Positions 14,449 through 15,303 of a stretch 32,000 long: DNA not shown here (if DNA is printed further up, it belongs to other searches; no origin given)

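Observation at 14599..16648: Translationally coupled triad: stand-alone MetOD1/V4R-like Cys protein + soluble PAS-HisKA_2 kinase + receiver-only regulator, with no recognisable input or output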

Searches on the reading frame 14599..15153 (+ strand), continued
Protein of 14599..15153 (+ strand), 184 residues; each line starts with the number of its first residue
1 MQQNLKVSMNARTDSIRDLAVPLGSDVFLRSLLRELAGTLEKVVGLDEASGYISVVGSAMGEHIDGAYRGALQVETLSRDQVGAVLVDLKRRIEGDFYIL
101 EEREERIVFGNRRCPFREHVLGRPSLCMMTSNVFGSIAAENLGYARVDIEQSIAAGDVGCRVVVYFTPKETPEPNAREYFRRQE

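Call 18: search_protein_families(library=pfam, proteins=[L032:6518-10648:+, L037:6473-9304:+, L040:879-4502:+, L042:6504-8084:+, L043:6506-7702:+, L044:6435-8492:+, L046:6544-8553:+, L051:6512-10657:+, L052:2695-5589:+, L055:6517-8235:+], max_evalue=0.001)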
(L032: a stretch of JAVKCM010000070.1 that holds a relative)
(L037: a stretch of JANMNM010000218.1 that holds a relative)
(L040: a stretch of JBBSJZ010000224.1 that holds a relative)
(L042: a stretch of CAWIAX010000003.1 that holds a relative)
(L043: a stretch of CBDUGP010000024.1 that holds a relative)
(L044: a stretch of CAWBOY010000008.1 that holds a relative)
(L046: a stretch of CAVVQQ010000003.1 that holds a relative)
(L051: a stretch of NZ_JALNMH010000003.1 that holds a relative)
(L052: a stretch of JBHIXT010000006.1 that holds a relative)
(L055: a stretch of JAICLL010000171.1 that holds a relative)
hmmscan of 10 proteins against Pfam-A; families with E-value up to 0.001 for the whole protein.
L032:6518-10648:+ (1376 aa): 13 families
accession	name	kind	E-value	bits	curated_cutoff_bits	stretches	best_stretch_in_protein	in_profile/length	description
PF00072.30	Response_reg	-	6.1e-48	162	30.2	2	1257-1365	1-107/111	Response regulator receiver domain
PF00989.32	PAS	-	4.6e-40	136.6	22.6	3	579-681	5-107/113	PAS fold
PF13426.13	PAS_9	-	5.2e-39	133.1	27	3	589-689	5-103/103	PAS domain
PF08448.16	PAS_4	-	1.3e-38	132.1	23.1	3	293-402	6-110/110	PAS fold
PF13185.12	GAF_2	-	8.5e-32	110.6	28.6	2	423-566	4-136/136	GAF domain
PF01590.32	GAF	-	2.2e-31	109.6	22.4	2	712-862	1-133/133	GAF domain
PF02518.31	HATPase_c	-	2.8e-27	95.8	26.4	1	989-1099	2-109/111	Histidine kinase-, DNA gyrase B-, and HSP90-like ATPase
PF08447.18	PAS_3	-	1.1e-16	61.3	25.6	1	597-683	1-88/89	PAS fold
PF13188.13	PAS_8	-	1.2e-15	57.2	21.8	1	578-621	4-44/65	PAS domain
PF13492.12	GAF_3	-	1.1e-14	55.4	27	2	812-864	78-129/129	GAF domain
PF00512.31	HisKA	-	8.5e-14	51.8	26.9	1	878-940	2-64/66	His Kinase A (phospho-acceptor) domain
PF23198.2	PDE8A_N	-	7e-05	23.2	29.6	0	1124-1210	13-100/147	PDE8A-like, N-terminal domain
PF03472.21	Autoind_bind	-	0.00036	20.5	23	0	506-559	88-140/149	Autoinducer binding domain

L037:6473-9304:+ (943 aa): 12 families
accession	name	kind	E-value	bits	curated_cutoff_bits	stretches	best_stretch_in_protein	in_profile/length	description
PF00989.32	PAS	-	5.5e-60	200.8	22.6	4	299-409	2-113/113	PAS fold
PF08448.16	PAS_4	-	2.4e-54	182.7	23.1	4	171-284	2-109/110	PAS fold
PF13426.13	PAS_9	-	1.1e-46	157.7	27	3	309-411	2-103/103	PAS domain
PF02518.31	HATPase_c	-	1.1e-28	100.3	26.4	1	671-781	2-109/111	Histidine kinase-, DNA gyrase B-, and HSP90-like ATPase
PF08447.18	PAS_3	-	4.7e-28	97.7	25.6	2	449-532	4-89/89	PAS fold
PF13188.13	PAS_8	-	4.9e-28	96.5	21.8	2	424-468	1-45/65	PAS domain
PF00072.30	Response_reg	-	5.2e-24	85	30.2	1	804-915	1-110/111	Response regulator receiver domain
PF00512.31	HisKA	-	3.2e-14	53.2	26.9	1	559-623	2-65/66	His Kinase A (phospho-acceptor) domain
PF13596.12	PAS_10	-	7.3e-10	39.9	22.1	1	320-410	21-106/106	PAS domain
PF24820.1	Diguanyl_cycl_sensor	-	4.1e-06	27.1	28.1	0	307-400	5-104/109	Diguanylate cyclase-like sensor domain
PF12860.13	PAS_7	-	4.6e-06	27.2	27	0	430-464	1-35/115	PAS fold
PF23198.2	PDE8A_N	-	5.1e-05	23.6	29.6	1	798-922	6-135/147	PDE8A-like, N-terminal domain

L040:879-4502:+ (1207 aa): 11 families
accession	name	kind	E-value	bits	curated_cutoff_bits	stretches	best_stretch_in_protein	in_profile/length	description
PF00072.30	Response_reg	-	5.2e-47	159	30.2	2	958-1068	1-109/111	Response regulator receiver domain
PF08447.18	PAS_3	-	2.7e-39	133.8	25.6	2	431-517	2-88/89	PAS fold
PF08448.16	PAS_4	-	1.5e-37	128.6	23.1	2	157-272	1-110/110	PAS fold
PF02518.31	HATPase_c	-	6.8e-29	101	26.4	1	824-934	2-109/111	Histidine kinase-, DNA gyrase B-, and HSP90-like ATPase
PF00989.32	PAS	-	4.2e-23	81.9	22.6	1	155-267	5-113/113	PAS fold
PF13426.13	PAS_9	-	2.5e-18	66.7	27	2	162-269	2-103/103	PAS domain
PF00512.31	HisKA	-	1.3e-15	57.7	26.9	1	712-775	2-64/66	His Kinase A (phospho-acceptor) domain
PF01590.32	GAF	-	3e-15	57.4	22.4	1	547-696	2-133/133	GAF domain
PF13185.12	GAF_2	-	2.5e-12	47.6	28.6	1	546-697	3-136/136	GAF domain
PF13188.13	PAS_8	-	2e-10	40.6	21.8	0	13-51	10-45/65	PAS domain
PF13492.12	GAF_3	-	2e-05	25.4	27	1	646-698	78-129/129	GAF domain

L042:6504-8084:+ (526 aa): 6 families
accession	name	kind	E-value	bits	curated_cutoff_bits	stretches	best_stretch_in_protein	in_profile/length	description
PF02518.31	HATPase_c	-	2e-23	83.3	26.4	1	403-515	1-110/111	Histidine kinase-, DNA gyrase B-, and HSP90-like ATPase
PF00989.32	PAS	-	2.1e-19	70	22.6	1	155-269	3-113/113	PAS fold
PF08448.16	PAS_4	-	2.5e-17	63.5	23.1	1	159-274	1-110/110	PAS fold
PF00512.31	HisKA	-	3.9e-17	62.5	26.9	1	292-358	1-66/66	His Kinase A (phospho-acceptor) domain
PF13426.13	PAS_9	-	4.8e-10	40.1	27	1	164-271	2-103/103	PAS domain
PF13188.13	PAS_8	-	1.8e-09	37.6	21.8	1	155-210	3-55/65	PAS domain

L043:6506-7702:+ (398 aa): 6 families
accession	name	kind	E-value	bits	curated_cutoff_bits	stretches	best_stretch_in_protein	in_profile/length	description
PF02518.31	HATPase_c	-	4e-29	101.7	26.4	1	278-390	1-110/111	Histidine kinase-, DNA gyrase B-, and HSP90-like ATPase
PF00512.31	HisKA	-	3.7e-12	46.6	26.9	1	168-233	2-66/66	His Kinase A (phospho-acceptor) domain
PF00989.32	PAS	-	2.7e-06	27.8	22.6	1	12-101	8-99/113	PAS fold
PF13581.12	HATPase_c_2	-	6.7e-05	23.3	27.4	1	291-356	40-104/127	Histidine kinase-like ATPase domain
PF13589.12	HATPase_c_3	-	0.00021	21.8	25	1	290-359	10-80/137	Histidine kinase-, DNA gyrase B-, and HSP90-like ATPase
PF13426.13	PAS_9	-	0.00028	21.6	27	1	16-98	2-84/103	PAS domain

L044:6435-8492:+ (685 aa): 7 families
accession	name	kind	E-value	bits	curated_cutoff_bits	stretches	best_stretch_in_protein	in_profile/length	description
PF02518.31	HATPase_c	-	1.5e-26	93.5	26.4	1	430-540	2-109/111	Histidine kinase-, DNA gyrase B-, and HSP90-like ATPase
PF00072.30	Response_reg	-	2.8e-20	73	30.2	1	567-678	1-109/111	Response regulator receiver domain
PF00512.31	HisKA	-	1.7e-14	54.1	26.9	1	318-382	2-65/66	His Kinase A (phospho-acceptor) domain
PF00989.32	PAS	-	4.8e-10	39.9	22.6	1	181-292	4-111/113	PAS fold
PF08448.16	PAS_4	-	8.7e-10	39.3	23.1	1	184-298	1-109/110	PAS fold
PF13426.13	PAS_9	-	7.5e-08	33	27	1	189-295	2-102/103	PAS domain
PF13581.12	HATPase_c_2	-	0.00083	19.8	27.4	0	438-515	40-110/127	Histidine kinase-like ATPase domain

L046:6544-8553:+ (669 aa): 9 families
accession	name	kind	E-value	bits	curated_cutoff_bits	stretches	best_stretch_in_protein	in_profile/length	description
PF02518.31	HATPase_c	-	8e-30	104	26.4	1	400-511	1-109/111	Histidine kinase-, DNA gyrase B-, and HSP90-like ATPase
PF00989.32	PAS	-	4.3e-23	81.9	22.6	2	152-266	3-113/113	PAS fold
PF00072.30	Response_reg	-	3.6e-19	69.4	30.2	1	535-648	1-110/111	Response regulator receiver domain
PF08448.16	PAS_4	-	7e-19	68.5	23.1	2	156-270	1-109/110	PAS fold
PF00512.31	HisKA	-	1.6e-18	66.9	26.9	1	289-352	1-63/66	His Kinase A (phospho-acceptor) domain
PF13188.13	PAS_8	-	6.1e-12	45.4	21.8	1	154-210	5-58/65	PAS domain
PF13426.13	PAS_9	-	2.2e-11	44.4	27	1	161-268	2-103/103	PAS domain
PF13581.12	HATPase_c_2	-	9.9e-05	22.8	27.4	1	412-487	39-111/127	Histidine kinase-like ATPase domain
PF08447.18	PAS_3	-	0.00073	20.2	25.6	0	173-259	2-85/89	PAS fold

L051:6512-10657:+ (1381 aa): 14 families
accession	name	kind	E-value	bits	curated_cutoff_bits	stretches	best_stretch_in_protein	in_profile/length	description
PF00989.32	PAS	-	1.8e-50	170.1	22.6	3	157-270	1-113/113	PAS fold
PF08447.18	PAS_3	-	2.4e-47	159.5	25.6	3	475-562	2-88/89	PAS fold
PF13426.13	PAS_9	-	2.1e-36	124.7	27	2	592-698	2-102/103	PAS domain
PF13185.12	GAF_2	-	1.1e-34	120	28.6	2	295-439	3-136/136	GAF domain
PF08448.16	PAS_4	-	5.7e-34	117.1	23.1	2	164-275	2-110/110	PAS fold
PF01590.32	GAF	-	1.4e-29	103.7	22.4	2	295-438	1-133/133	GAF domain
PF02518.31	HATPase_c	-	2.4e-26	92.8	26.4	1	1127-1237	2-109/111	Histidine kinase-, DNA gyrase B-, and HSP90-like ATPase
PF00072.30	Response_reg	-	5.9e-23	81.6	30.2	1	1260-1370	1-109/111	Response regulator receiver domain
PF13188.13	PAS_8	-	2.1e-21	75.5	21.8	3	584-633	4-53/65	PAS domain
PF00512.31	HisKA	-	4.4e-15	55.9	26.9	1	1015-1080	2-66/66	His Kinase A (phospho-acceptor) domain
PF13492.12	GAF_3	-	1.2e-13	52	27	2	946-1001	76-129/129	GAF domain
PF12860.13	PAS_7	-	4.4e-08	33.7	27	0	164-277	2-114/115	PAS fold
PF13596.12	PAS_10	-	3.4e-05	24.9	22.1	0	197-271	38-106/106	PAS domain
PF13581.12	HATPase_c_2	-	0.00055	20.4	27.4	0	1139-1213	40-111/127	Histidine kinase-like ATPase domain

L052:2695-5589:+ (964 aa): 12 families
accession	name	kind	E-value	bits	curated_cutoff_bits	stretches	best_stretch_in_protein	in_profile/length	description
PF02518.31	HATPase_c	-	9.9e-28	97.2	26.4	1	695-806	2-110/111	Histidine kinase-, DNA gyrase B-, and HSP90-like ATPase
PF08448.16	PAS_4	-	8.8e-26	90.7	23.1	1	163-277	2-110/110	PAS fold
PF00989.32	PAS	-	1.6e-24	86.6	22.6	2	162-272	7-113/113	PAS fold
PF13426.13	PAS_9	-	4.4e-20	72.3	27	2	167-274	2-103/103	PAS domain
PF00072.30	Response_reg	-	2.1e-19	70.2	30.2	1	828-939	1-109/111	Response regulator receiver domain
PF00512.31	HisKA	-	4.9e-17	62.2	26.9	1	586-646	2-64/66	His Kinase A (phospho-acceptor) domain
PF13188.13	PAS_8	-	2.8e-13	49.7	21.8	1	163-202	8-44/65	PAS domain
PF13185.12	GAF_2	-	4.8e-09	37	28.6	1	304-437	3-134/136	GAF domain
PF01590.32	GAF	-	1.6e-07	32.3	22.4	1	308-436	5-131/133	GAF domain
PF08447.18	PAS_3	-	1.9e-07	31.7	25.6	0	179-265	2-85/89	PAS fold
PF13581.12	HATPase_c_2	-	9.7e-05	22.8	27.4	1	691-780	30-110/127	Histidine kinase-like ATPase domain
PF12860.13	PAS_7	-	0.00085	19.9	27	0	162-280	1-115/115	PAS fold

L055:6517-8235:+ (572 aa): 8 families
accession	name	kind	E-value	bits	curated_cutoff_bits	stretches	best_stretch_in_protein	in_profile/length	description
PF08448.16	PAS_4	-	1.1e-36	125.8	23.1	3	159-265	3-110/110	PAS fold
PF00989.32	PAS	-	1.2e-19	70.8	22.6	1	276-387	2-113/113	PAS fold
PF08447.18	PAS_3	-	6e-19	68.5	25.6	1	299-383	3-88/89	PAS fold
PF01590.32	GAF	-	1.4e-13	52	22.4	1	429-561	19-133/133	GAF domain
PF13426.13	PAS_9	-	2.4e-12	47.5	27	1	292-388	8-102/103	PAS domain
PF13188.13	PAS_8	-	1.4e-11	44.3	21.8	0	276-328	2-54/65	PAS domain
PF13185.12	GAF_2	-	2e-11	44.7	28.6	1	473-562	53-136/136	GAF domain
PF13492.12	GAF_3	-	0.00018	22.3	27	1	511-563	78-129/129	GAF domain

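Call 19: search_protein_representatives(protein=window:14623-15153:+)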
Query: 176 residues. Proteins with E-value up to 0.001 (for the whole library): 593; up to 1e-10: 356; up to 1e-30: 77. The best 150 are listed.
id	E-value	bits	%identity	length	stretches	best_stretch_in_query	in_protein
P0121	1.4e-64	233.4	71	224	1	5-164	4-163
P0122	6.3e-57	208.5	59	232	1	8-174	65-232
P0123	2.0e-56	206.8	58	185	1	5-173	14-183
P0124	3.3e-56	206.1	57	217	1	7-175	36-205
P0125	8.7e-55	201.5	58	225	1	8-173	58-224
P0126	1.0e-54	201.3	59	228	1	8-174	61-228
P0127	2.8e-52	193.4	61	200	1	23-172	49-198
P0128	8.0e-51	188.6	59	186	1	8-153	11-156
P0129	4.9e-50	186.0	56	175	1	8-173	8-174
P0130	1.1e-47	178.3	60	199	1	10-148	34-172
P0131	2.5e-47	177.3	53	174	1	6-172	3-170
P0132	1.8e-46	174.5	62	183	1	8-139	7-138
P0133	6.9e-46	172.6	52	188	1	7-174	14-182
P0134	7.1e-46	172.5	69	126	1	7-124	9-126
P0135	1.5e-45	171.5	53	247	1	12-161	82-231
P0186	8.8e-33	129.9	44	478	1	18-173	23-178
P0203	2.7e-30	121.8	44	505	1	15-168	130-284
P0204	2.2e-29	118.9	45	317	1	17-173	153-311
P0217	9.7e-28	113.5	41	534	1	10-162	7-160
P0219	1.2e-27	113.2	44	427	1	15-166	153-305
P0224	4.2e-27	111.5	46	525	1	15-159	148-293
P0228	5.9e-27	111.0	40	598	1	13-173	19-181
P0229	6.7e-27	110.8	41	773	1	10-162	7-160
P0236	1.5e-26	109.7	44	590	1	14-157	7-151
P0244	6.8e-26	107.5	39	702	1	9-160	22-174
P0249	1.3e-25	106.6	44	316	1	18-165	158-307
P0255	1.7e-25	106.2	40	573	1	8-172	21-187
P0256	1.8e-25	106.1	44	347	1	19-162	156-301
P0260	4.2e-25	104.9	41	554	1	13-167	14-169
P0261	5.2e-25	104.6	45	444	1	47-176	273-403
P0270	6.3e-24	101.1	42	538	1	15-158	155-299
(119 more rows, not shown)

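Call 20: predict_structure(alignment_id=A1)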
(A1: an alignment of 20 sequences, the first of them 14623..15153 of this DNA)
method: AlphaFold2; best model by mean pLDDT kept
length: 176 residues; sequences in the alignment: 20
mean_pLDDT: 86.3   pTM: 0.83
mean pLDDT of the five models: 86.3, 85.9, 84.3, 84.3, 80.0
residues with pLDDT >= 90: 73; 70-90: 96; 50-70: 5; < 50: 2
segments of 3 or more residues with pLDDT < 50: none
pLDDT, mean of each block of 10 residues (from residue 1): 63 82 81 87 86 91 93 93 83 94 81 83 91 95 89 93 85 82
secondary structure, 60 per line:
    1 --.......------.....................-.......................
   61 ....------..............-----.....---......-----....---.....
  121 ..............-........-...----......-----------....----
elements in order: H3-9 H16-36 H38-64 H71-84 E90-94 E98-103 H109-112 H116-134 E136-143 E152-157 E169-172

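Call 22: search_protein_families(library=pfam, proteins=[P0186, P0217, P0228, P0229, P0236, P0244, P0255, P0260, P0203, P0224], max_evalue=0.001)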
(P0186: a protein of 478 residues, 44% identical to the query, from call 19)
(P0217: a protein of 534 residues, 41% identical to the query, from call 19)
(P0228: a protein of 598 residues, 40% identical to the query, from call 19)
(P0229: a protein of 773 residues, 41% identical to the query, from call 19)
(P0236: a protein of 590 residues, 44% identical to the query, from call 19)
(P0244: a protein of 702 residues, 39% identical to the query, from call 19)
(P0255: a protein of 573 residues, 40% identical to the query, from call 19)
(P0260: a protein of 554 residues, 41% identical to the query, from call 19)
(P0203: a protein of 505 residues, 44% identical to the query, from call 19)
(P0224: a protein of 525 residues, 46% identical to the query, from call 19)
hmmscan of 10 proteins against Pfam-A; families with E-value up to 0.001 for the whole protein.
P0186 (478 aa): 3 families
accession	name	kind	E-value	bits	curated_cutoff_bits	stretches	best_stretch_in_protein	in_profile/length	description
PF02518.31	HATPase_c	-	2.4e-23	83.1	26.4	1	339-448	1-109/111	Histidine kinase-, DNA gyrase B-, and HSP90-like ATPase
PF18546.6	MetOD1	-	8.9e-19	68.4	23.8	1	34-160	6-140/142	Methanogen output domain 1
PF00512.31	HisKA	-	8.5e-12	45.4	26.9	1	230-295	2-64/66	His Kinase A (phospho-acceptor) domain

P0217 (534 aa): 3 families
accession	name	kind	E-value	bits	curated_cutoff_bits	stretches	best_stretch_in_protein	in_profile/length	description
PF02518.31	HATPase_c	-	2e-29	102.7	26.4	1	415-522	2-109/111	Histidine kinase-, DNA gyrase B-, and HSP90-like ATPase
PF00512.31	HisKA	-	6.5e-18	65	26.9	1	301-368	2-66/66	His Kinase A (phospho-acceptor) domain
PF18546.6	MetOD1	-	1e-08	35.8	23.8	1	68-154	52-141/142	Methanogen output domain 1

P0228 (598 aa): 7 families
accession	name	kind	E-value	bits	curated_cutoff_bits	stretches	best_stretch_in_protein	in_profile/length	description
PF02518.31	HATPase_c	-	5.3e-26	91.7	26.4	1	474-594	2-110/111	Histidine kinase-, DNA gyrase B-, and HSP90-like ATPase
PF18546.6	MetOD1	-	4.7e-13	49.8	23.8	1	82-163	57-141/142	Methanogen output domain 1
PF00512.31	HisKA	-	6.4e-12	45.8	26.9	1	333-420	1-64/66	His Kinase A (phospho-acceptor) domain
PF00989.32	PAS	-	3.9e-11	43.4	22.6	1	213-324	2-113/113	PAS fold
PF13426.13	PAS_9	-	6.7e-11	42.8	27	1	223-325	2-102/103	PAS domain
PF08448.16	PAS_4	-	2.8e-10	40.9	23.1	1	220-328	3-109/110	PAS fold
PF13596.12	PAS_10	-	0.00052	21.1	22.1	0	217-325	4-106/106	PAS domain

P0229 (773 aa): 9 families
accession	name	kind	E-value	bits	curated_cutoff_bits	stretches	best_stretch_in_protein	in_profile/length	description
PF02518.31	HATPase_c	-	1.7e-29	102.9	26.4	1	654-761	2-109/111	Histidine kinase-, DNA gyrase B-, and HSP90-like ATPase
PF13185.12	GAF_2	-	2.7e-22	79.9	28.6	1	335-472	2-136/136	GAF domain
PF00512.31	HisKA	-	1.6e-17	63.7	26.9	1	540-607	2-66/66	His Kinase A (phospho-acceptor) domain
PF01590.32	GAF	-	5.6e-16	59.7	22.4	1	336-471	1-133/133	GAF domain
PF13426.13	PAS_9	-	1.1e-12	48.6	27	1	207-306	2-103/103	PAS domain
PF13492.12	GAF_3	-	1.8e-11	45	27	1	336-473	1-129/129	GAF domain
PF08448.16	PAS_4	-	3.5e-11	43.7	23.1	1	204-307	3-108/110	PAS fold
PF18546.6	MetOD1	-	1e-07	32.5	23.8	1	74-154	58-141/142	Methanogen output domain 1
PF13188.13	PAS_8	-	0.0002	21.6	21.8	1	198-235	3-40/65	PAS domain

P0236 (590 aa): 7 families
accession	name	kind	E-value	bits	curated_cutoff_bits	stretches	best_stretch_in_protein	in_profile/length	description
PF02518.31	HATPase_c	-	1e-28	100.4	26.4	1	462-569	2-109/111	Histidine kinase-, DNA gyrase B-, and HSP90-like ATPase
PF13426.13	PAS_9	-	1.9e-18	67.1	27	1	234-334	2-103/103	PAS domain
PF00989.32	PAS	-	4.2e-18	65.8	22.6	1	224-332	2-113/113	PAS fold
PF00512.31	HisKA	-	1.6e-14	54.1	26.9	1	352-416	3-63/66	His Kinase A (phospho-acceptor) domain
PF08448.16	PAS_4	-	5.9e-14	52.7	23.1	1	229-335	1-108/110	PAS fold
PF18546.6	MetOD1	-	6.1e-14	52.7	23.8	1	38-149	22-140/142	Methanogen output domain 1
PF13188.13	PAS_8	-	9.3e-05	22.6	21.8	1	223-278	1-57/65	PAS domain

P0244 (702 aa): 10 families
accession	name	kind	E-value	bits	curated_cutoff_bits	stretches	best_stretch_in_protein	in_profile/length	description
PF13185.12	GAF_2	-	2.1e-19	70.5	28.6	1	359-499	4-136/136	GAF domain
PF07568.18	HisKA_2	-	5.1e-19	68.6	22.3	1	512-579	1-69/76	Histidine kinase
PF01590.32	GAF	-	1.7e-17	64.6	22.4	1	359-498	2-133/133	GAF domain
PF13492.12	GAF_3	-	1e-11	45.8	27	1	360-499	3-128/129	GAF domain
PF02518.31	HATPase_c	-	2.7e-11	44.3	26.4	1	610-701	5-108/111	Histidine kinase-, DNA gyrase B-, and HSP90-like ATPase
PF18546.6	MetOD1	-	1.7e-08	35.1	23.8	1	91-168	59-139/142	Methanogen output domain 1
PF13581.12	HATPase_c_2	-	2.6e-08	34.4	27.4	1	603-680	24-111/127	Histidine kinase-like ATPase domain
PF07536.20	HWE_HK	-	6.7e-08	33.6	22.8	1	512-584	1-71/83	HWE histidine kinase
PF08448.16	PAS_4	-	6.7e-08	33.2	23.1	1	221-323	3-109/110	PAS fold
PF13426.13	PAS_9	-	1.9e-05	25.3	27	1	225-321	3-103/103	PAS domain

P0255 (573 aa): 9 families
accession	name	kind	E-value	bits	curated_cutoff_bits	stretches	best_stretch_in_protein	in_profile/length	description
PF02518.31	HATPase_c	-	1.1e-30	106.8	26.4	1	460-567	4-109/111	Histidine kinase-, DNA gyrase B-, and HSP90-like ATPase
PF08448.16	PAS_4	-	3.9e-19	69.3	23.1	1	229-335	5-110/110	PAS fold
PF00512.31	HisKA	-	2.2e-12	47.3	26.9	1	340-410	2-66/66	His Kinase A (phospho-acceptor) domain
PF18546.6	MetOD1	-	6.6e-12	46.1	23.8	1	89-171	57-142/142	Methanogen output domain 1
PF08447.18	PAS_3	-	1.7e-09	38.3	25.6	1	242-323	2-85/89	PAS fold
PF00989.32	PAS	-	2.1e-09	37.8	22.6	1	220-330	2-113/113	PAS fold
PF13426.13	PAS_9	-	8.7e-09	36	27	1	230-332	2-103/103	PAS domain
PF13188.13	PAS_8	-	4.7e-05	23.6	21.8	1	220-273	2-55/65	PAS domain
PF13581.12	HATPase_c_2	-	0.00049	20.6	27.4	0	466-544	36-111/127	Histidine kinase-like ATPase domain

P0260 (554 aa): 5 families
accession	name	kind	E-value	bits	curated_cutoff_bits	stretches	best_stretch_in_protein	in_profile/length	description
PF02518.31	HATPase_c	-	6e-29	101.2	26.4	1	442-550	2-109/111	Histidine kinase-, DNA gyrase B-, and HSP90-like ATPase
PF13426.13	PAS_9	-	2e-12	47.7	27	1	212-311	2-103/103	PAS domain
PF08448.16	PAS_4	-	5e-12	46.5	23.1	1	207-313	1-109/110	PAS fold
PF18546.6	MetOD1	-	6.2e-12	46.2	23.8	1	46-157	26-140/142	Methanogen output domain 1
PF00512.31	HisKA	-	1.7e-11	44.4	26.9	1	333-399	2-65/66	His Kinase A (phospho-acceptor) domain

P0203 (505 aa): 3 families
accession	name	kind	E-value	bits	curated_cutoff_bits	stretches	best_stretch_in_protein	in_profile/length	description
PF18546.6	MetOD1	-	4e-14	53.3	23.8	1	140-272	2-141/142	Methanogen output domain 1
PF00196.25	GerE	-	3.4e-13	49.5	23.5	1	439-484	2-47/57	Bacterial regulatory proteins, luxR family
PF13384.12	HTH_23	-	0.00084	19.5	24.6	0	443-473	6-36/50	Homeodomain-like domain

P0224 (525 aa): 5 families
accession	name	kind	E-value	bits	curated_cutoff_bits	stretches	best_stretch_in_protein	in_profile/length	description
PF18546.6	MetOD1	-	8.5e-14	52.3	23.8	1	158-289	2-140/142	Methanogen output domain 1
PF00196.25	GerE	-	1e-13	51.1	23.5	1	460-505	2-47/57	Bacterial regulatory proteins, luxR family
PF00072.30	Response_reg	-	2.5e-08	34.5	30.2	1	319-433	1-110/111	Response regulator receiver domain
PF13581.12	HATPase_c_2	-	4.2e-07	30.5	27.4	1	12-114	7-125/127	Histidine kinase-like ATPase domain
PF02518.31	HATPase_c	-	4.7e-07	30.7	26.4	1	38-119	7-110/111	Histidine kinase-, DNA gyrase B-, and HSP90-like ATPase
